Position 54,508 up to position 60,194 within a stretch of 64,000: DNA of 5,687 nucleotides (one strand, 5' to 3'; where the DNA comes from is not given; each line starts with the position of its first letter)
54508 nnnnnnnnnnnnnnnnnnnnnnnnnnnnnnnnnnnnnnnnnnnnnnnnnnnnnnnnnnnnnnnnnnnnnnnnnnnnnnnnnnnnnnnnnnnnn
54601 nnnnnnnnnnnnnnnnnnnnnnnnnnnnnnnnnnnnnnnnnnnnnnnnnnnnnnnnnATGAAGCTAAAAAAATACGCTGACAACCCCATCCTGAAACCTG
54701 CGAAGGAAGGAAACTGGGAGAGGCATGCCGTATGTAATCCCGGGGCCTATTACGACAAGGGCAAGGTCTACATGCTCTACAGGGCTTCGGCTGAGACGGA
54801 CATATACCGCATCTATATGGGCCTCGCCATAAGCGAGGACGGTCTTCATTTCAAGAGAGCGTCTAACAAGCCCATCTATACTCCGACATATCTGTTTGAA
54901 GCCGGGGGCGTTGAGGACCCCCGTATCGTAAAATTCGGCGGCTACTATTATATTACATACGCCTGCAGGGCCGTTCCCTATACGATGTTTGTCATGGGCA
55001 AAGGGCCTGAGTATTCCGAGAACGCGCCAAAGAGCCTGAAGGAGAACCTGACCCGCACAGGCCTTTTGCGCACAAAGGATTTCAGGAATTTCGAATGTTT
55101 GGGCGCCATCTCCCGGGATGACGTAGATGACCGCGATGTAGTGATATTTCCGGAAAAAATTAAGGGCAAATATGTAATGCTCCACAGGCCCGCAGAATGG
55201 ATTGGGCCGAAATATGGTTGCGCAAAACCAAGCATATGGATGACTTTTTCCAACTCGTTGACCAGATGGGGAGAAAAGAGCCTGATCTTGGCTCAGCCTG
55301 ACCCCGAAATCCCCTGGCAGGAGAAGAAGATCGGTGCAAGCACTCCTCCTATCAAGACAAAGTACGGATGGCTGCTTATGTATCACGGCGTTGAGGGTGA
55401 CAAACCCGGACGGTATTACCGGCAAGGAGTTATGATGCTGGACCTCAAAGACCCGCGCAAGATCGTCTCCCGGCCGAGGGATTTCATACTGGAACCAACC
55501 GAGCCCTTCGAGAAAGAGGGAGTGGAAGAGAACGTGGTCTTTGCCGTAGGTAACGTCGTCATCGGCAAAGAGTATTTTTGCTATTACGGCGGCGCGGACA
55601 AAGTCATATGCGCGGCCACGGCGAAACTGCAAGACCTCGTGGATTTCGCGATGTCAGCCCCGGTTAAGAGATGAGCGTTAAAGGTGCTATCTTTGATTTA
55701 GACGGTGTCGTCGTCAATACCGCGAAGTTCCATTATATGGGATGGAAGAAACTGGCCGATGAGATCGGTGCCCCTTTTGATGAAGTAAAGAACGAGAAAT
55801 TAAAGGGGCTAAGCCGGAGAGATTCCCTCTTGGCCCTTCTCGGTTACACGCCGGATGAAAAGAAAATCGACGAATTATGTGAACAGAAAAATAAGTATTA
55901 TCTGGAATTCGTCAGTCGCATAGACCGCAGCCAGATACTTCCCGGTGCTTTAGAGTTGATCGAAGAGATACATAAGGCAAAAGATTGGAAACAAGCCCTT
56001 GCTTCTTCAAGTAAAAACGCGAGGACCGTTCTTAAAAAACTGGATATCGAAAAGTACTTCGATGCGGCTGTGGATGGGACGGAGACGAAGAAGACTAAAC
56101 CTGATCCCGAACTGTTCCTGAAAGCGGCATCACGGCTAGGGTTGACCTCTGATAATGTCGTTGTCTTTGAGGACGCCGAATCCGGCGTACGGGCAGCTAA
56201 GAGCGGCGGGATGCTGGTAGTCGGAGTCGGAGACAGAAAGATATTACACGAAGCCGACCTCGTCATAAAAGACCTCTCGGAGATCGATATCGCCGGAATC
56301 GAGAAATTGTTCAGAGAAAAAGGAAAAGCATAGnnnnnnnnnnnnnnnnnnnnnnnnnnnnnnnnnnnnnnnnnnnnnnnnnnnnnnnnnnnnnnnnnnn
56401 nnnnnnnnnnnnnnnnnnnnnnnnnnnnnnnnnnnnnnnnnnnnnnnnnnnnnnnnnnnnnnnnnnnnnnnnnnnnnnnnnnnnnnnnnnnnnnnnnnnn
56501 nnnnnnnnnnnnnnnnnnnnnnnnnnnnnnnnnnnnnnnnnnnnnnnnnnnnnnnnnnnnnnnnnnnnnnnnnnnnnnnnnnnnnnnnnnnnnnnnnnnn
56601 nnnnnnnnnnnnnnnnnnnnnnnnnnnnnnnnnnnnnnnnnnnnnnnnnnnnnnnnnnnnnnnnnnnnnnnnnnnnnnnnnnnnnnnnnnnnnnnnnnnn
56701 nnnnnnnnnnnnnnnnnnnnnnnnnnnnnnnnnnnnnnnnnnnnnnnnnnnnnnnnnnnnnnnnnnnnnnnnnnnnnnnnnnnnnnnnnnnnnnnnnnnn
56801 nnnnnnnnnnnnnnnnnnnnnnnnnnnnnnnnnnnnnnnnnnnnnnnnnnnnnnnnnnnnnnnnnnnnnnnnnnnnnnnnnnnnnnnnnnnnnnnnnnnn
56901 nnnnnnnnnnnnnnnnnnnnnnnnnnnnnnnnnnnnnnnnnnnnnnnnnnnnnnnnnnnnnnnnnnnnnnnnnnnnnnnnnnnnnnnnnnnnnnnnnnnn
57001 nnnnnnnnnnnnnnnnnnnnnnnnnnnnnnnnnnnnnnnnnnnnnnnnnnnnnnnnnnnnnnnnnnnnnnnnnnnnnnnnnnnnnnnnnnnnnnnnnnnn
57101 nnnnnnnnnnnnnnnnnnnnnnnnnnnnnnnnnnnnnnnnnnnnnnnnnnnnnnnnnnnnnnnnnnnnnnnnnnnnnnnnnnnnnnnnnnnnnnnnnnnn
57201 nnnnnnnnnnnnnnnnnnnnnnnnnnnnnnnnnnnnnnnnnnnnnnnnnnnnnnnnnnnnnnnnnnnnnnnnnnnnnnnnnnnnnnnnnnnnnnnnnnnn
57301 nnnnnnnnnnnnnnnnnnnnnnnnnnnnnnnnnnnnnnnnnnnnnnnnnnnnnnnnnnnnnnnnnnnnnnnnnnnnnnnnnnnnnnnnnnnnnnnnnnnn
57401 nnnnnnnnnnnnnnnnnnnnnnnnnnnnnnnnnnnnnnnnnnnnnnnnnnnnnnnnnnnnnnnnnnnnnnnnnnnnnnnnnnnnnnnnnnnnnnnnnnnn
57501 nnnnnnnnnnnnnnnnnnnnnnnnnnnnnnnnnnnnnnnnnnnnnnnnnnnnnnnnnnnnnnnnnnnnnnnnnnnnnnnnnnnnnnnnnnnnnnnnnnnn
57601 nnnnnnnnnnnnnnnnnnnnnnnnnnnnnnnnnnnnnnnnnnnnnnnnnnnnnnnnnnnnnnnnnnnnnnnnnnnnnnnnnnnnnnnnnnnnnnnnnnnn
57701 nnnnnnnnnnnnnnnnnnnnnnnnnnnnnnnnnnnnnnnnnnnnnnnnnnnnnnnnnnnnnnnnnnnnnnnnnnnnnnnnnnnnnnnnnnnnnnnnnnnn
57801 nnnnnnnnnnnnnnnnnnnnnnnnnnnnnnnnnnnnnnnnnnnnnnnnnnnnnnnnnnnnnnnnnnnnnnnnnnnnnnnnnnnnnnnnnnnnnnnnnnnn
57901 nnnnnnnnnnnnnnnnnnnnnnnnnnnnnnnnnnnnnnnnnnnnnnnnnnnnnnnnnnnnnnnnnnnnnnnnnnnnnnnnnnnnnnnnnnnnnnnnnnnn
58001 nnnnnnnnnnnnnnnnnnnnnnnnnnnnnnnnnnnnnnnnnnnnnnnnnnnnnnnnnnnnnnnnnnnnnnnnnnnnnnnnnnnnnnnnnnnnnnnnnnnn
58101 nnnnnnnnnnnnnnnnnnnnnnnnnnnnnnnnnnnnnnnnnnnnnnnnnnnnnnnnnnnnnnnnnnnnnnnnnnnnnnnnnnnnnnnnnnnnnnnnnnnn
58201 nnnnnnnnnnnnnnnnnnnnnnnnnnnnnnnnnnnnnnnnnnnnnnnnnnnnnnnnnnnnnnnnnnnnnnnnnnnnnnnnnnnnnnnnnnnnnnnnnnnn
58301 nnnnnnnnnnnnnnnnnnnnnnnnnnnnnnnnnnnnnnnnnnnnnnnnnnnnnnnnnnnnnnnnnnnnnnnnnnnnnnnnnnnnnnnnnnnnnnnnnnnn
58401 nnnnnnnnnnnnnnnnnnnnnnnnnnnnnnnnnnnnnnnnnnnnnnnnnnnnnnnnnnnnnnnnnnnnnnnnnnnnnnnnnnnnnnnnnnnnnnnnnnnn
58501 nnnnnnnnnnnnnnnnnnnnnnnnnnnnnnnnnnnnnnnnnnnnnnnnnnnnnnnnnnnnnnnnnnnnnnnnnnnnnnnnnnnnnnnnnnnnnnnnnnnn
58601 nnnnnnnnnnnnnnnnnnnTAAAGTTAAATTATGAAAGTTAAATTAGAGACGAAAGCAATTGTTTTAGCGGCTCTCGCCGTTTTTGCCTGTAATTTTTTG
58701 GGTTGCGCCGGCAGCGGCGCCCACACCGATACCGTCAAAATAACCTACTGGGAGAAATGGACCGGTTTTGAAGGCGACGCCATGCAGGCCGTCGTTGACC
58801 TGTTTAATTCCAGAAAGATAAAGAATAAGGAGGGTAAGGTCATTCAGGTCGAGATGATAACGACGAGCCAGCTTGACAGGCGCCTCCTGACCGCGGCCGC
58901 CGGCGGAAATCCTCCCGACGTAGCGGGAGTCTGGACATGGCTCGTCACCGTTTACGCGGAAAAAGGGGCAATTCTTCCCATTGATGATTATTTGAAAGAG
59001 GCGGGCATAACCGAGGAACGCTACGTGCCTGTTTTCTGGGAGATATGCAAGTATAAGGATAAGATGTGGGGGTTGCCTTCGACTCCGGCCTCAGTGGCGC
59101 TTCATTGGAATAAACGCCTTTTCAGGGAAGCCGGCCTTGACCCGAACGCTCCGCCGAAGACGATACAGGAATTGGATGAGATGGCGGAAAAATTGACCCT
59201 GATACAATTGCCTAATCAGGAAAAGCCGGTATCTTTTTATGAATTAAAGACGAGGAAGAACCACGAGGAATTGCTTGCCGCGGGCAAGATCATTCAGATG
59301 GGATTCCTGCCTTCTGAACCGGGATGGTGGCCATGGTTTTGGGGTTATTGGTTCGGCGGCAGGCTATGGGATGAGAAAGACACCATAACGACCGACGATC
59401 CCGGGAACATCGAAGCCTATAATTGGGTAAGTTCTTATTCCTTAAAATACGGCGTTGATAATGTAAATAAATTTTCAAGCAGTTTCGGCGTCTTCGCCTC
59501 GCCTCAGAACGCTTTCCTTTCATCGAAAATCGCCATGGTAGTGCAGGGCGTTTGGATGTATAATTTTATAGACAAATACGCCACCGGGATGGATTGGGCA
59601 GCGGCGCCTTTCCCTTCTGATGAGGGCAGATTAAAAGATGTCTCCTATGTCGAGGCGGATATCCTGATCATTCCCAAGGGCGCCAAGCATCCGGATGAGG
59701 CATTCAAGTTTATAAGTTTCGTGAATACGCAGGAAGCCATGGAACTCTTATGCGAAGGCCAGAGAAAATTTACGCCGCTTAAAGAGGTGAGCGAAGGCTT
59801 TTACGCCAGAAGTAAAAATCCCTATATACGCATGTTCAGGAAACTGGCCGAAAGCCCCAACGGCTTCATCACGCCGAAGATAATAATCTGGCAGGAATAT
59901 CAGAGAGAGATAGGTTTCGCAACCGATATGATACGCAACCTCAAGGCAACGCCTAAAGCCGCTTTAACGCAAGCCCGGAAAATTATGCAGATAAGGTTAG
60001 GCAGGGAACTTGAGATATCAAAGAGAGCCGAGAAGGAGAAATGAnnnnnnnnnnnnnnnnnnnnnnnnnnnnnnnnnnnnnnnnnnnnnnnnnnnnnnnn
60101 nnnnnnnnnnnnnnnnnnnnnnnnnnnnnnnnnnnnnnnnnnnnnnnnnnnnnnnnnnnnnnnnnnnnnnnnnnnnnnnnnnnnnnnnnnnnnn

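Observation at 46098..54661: Candidate undescribed cell-surface glycan-capture system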

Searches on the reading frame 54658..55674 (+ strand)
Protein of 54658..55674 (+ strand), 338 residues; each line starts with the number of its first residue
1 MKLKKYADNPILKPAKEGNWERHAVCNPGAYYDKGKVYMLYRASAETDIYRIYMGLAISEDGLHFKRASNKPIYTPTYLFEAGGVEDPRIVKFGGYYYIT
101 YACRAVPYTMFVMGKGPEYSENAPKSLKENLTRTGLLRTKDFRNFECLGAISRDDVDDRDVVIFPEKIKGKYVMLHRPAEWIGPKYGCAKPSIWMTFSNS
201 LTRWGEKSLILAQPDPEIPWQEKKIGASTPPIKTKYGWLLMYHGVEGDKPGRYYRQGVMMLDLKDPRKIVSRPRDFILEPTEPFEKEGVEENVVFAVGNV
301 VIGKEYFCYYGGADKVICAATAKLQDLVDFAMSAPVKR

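Call 4: search_protein_families(library=pfam, proteins=[window:54658-55674:+], max_evalue=0.1)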
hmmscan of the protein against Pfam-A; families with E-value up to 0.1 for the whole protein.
window:54658-55674:+ (338 aa): 2 families
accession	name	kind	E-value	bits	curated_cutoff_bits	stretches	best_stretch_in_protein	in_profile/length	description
PF04041.19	Glyco_hydro_130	-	7.6e-52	176.7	26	1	23-330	33-317/320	beta-1,4-mannooligosaccharide phosphorylase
PF04616.20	Glyco_hydro_43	-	4.6e-07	29.9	32.2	1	28-110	124-207/288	Glycosyl hydrolases family 43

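Call 5: search_protein_families(library=ncbifam, proteins=[window:54658-55674:+], max_evalue=0.1)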
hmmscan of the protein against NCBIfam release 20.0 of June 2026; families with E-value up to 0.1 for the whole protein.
window:54658-55674:+ (338 aa): 3 families
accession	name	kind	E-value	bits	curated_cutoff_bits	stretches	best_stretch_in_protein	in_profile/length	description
NF052550.1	BManbPhaseBMBP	equivalog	9.5e-69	232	450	2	132-327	117-294/296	beta-1,2-mannobiose phosphorylase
NF050092.1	BtaManbiosPhlase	equivalog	4.2e-54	183.8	550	2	135-329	166-348/351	BtaManbiosPhlase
NF058598.1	BetMansidBT3780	equivalog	1e-22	80.8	550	1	17-321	54-361/366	beta-1,2-mannosidase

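Call 68: search_solved_structures(query=window:54658-55674:+, max_evalue=1e-10)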
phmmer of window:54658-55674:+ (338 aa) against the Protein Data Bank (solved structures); distinct sequences matched with E-value up to 1e-10: 18.
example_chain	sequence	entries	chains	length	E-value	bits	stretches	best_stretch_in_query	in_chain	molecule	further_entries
9fj8_A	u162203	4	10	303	8e-57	196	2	136-327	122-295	1,2-beta-oligomannan phosphorylase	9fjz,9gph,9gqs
7fip_A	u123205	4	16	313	2.3e-49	171.5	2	155-321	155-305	Beta-1,2-mannobiose phosphorylase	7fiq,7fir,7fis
9erg_A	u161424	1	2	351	3.9e-38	134.5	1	134-329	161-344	Uhgb_MS mannoside synthase from an unknown human gut bacterium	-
9eqq_A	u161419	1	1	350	4e-38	134.5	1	134-329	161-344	Uhgb_MS mannoside synthase from an unknown human gut bacterium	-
9erh_A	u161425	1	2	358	4.3e-38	134.4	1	53-329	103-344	Uhgb_MS mannoside synthase from an unknown human gut bacterium in complex with 1,2-beta-ma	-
5b0p_A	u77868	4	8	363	5.9e-35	124.1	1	135-328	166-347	Lin0857 protein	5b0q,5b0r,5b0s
1vkd_A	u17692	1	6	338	1.5e-30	109.6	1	135-331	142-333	conserved hypothetical protein TM1225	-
5ayd_A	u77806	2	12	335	1.9e-23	86.3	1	135-333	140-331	Beta-1,4-mannooligosaccharide phosphorylase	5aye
4udg_A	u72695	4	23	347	5.6e-22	81.4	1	137-332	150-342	UHGB_MP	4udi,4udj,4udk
4udk_E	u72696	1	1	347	5.7e-22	81.4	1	137-332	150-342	UHGB_MP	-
3was_A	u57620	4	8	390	1.1e-21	80.4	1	23-335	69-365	4-O-beta-D-mannosyl-D-glucose phosphorylase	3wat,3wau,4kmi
5ay9_A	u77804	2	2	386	5.9e-20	74.7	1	125-336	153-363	4-O-beta-D-mannosyl-D-glucose phosphorylase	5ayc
4onz_A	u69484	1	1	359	4.2e-18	68.6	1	17-321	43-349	putative glycoside hydrolase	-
3taw_A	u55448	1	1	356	3.5e-17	65.6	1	19-322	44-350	Hypothetical glycoside hydrolase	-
5a7v_B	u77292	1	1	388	5.7e-17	64.9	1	20-318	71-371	PUTATIVE GLYCOSIDASE PH117-RELATED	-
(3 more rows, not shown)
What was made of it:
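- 54658..55674 (+): GH130, cytoplasmic; closest to beta-1,2-(oligo)mannoside phosphorylases. calls 4, 5, 68 (9fj8 E 8e-57; 7fip E 2e-49).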

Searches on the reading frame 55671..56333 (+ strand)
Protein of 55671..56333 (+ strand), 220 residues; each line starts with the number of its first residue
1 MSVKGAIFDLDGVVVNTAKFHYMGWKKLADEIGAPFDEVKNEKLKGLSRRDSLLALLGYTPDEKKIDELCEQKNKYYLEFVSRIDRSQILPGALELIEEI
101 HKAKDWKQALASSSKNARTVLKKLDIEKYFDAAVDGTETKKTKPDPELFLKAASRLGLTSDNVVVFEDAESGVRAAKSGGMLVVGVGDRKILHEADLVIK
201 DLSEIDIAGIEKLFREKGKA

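Call 4: search_protein_families(library=pfam, proteins=[window:55671-56333:+], max_evalue=0.1)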
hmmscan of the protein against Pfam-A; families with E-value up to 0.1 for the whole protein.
window:55671-56333:+ (220 aa): 3 families
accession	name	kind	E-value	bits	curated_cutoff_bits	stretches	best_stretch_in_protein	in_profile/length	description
PF13419.12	HAD_2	-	1.7e-27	97.1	23.8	1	7-186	2-178/178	Haloacid dehalogenase-like hydrolase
PF00702.32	Hydrolase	-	1.6e-24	87.8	26.4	1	3-180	1-191/191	haloacid dehalogenase-like hydrolase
PF13242.12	Hydrolase_like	-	0.00079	19.7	22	1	143-187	4-49/75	HAD-hyrolase-like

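Call 5: search_protein_families(library=ncbifam, proteins=[window:55671-56333:+], max_evalue=0.1)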
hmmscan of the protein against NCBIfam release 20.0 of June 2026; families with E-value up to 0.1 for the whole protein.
window:55671-56333:+ (220 aa): 34 families (the best 25 are shown)
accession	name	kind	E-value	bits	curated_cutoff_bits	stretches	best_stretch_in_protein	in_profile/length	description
TIGR01990.1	bPGM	equivalog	7.3e-65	218.4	189.4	1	4-187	2-187/187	beta-phosphoglucomutase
TIGR02009.1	PGMB-YQAB-SF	subfamily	7.3e-54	182.8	153.35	1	3-186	1-186/186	beta-phosphoglucomutase family hydrolase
NF008000.0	PRK10725.1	equivalog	3.4e-23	82.7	215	1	4-186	6-185/188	fructose-1-phosphate/6-phosphogluconate phosphatase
NF046057.1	bifunc_MtlD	equivalog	5.3e-22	78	800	1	2-190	6-195/683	bifunctional mannitol-1-phosphate dehydrogenase/phosphatase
TIGR01509.1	HAD-SF-IA-v3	subfamily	7.9e-19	68.3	29.4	1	67-186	46-154/154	HAD-IA family hydrolase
NF008610.0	PRK11587.1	equivalog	8.2e-19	67.8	282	1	1-208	1-206/219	sugar phosphatase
NF008087.0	PRK10826.1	equivalog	1.8e-18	66.9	191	1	2-202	6-207/222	hexitol phosphatase HxpB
NF053653.1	InDiPhoBT2121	equivalog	1.3e-16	60.8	245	1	4-188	2-188/216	inorganic diphosphatase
TIGR01449.2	PGP_bact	equivalog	6.3e-15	55.3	180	1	7-186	2-184/213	phosphoglycolate phosphatase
TIGR01454.1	AHBA_synth_RP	hypoth_equivalog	1.9e-13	50.6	246.65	1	7-185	2-173/205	AHBA synthesis associated protein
NF009695.0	PRK13222.1-2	equivalog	4.1e-13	49.4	225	1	6-187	9-194/226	phosphoglycolate phosphatase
NF009804.0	PRK13288.1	equivalog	1.6e-11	44.1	218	1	1-186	1-181/215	pyrophosphatase PpaX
TIGR02253.1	CTE7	subfamily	3.4e-11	43.3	169.75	1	3-202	2-217/221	TIGR02253 family HAD-type hydrolase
NF009694.0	PRK13222.1-1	equivalog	1.3e-10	41.1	415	1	117-187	141-211/252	phosphoglycolate phosphatase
TIGR03351.1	PhnX-like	hypoth_equivalog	2.3e-09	37.6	218.9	1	6-186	4-190/220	phosphonatase-like hydrolase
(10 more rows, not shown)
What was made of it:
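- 55671..56333 (+): beta-phosphoglucomutase. TIGR01990, 218 bits against a cutoff of 189 (call 5).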

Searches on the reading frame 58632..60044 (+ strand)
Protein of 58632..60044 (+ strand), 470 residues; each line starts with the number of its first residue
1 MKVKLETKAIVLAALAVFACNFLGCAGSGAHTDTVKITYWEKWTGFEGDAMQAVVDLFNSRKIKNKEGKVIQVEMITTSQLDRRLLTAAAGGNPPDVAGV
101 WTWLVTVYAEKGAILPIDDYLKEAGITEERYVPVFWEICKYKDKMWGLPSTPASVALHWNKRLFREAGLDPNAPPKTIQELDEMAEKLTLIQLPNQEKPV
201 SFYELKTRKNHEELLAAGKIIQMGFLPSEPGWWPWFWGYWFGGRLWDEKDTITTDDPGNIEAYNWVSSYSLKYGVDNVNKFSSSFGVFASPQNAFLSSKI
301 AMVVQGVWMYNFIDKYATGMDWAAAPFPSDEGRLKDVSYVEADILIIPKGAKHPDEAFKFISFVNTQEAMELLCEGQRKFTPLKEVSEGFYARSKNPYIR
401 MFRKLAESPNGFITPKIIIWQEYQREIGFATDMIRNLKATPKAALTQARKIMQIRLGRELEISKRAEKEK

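Call 4: search_protein_families(library=pfam, proteins=[window:58632-60044:+], max_evalue=0.1)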
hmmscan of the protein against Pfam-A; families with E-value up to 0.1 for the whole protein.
window:58632-60044:+ (470 aa): 2 families
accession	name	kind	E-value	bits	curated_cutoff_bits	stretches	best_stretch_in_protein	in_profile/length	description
PF01547.30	SBP_bac_1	-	3.3e-27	96.7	26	1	49-370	8-306/307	Bacterial extracellular solute-binding protein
PF13416.11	SBP_bac_8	-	1.5e-24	87.7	27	1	68-387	11-266/279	Bacterial extracellular solute-binding protein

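Call 5: search_protein_families(library=ncbifam, proteins=[window:58632-60044:+], max_evalue=0.1)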
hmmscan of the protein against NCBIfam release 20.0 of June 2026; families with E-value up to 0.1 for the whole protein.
window:58632-60044:+ (470 aa): 4 families
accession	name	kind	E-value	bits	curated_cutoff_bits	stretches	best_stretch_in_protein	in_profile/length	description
NF008211.0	PRK10974.1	equivalog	4.5e-14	51.9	411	1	20-189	12-182/439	sn-glycerol-3-phosphate ABC transporter substrate-binding protein UgpB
TIGR03850.1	bind_CPR_0540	equivalog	3.7e-11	42.3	299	1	288-398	267-378/437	carbohydrate ABC transporter substrate-binding protein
NF007011.0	PRK09474.1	equivalog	7.1e-11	41.5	291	2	69-189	57-166/396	maltose/maltodextrin ABC transporter substrate-binding protein MalE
TIGR03851.1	chitin_NgcE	equivalog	0.00013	21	399.65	1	65-188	64-193/450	N-acetylglucosamine/diacetylchitobiose ABC transporter substrate-binding protein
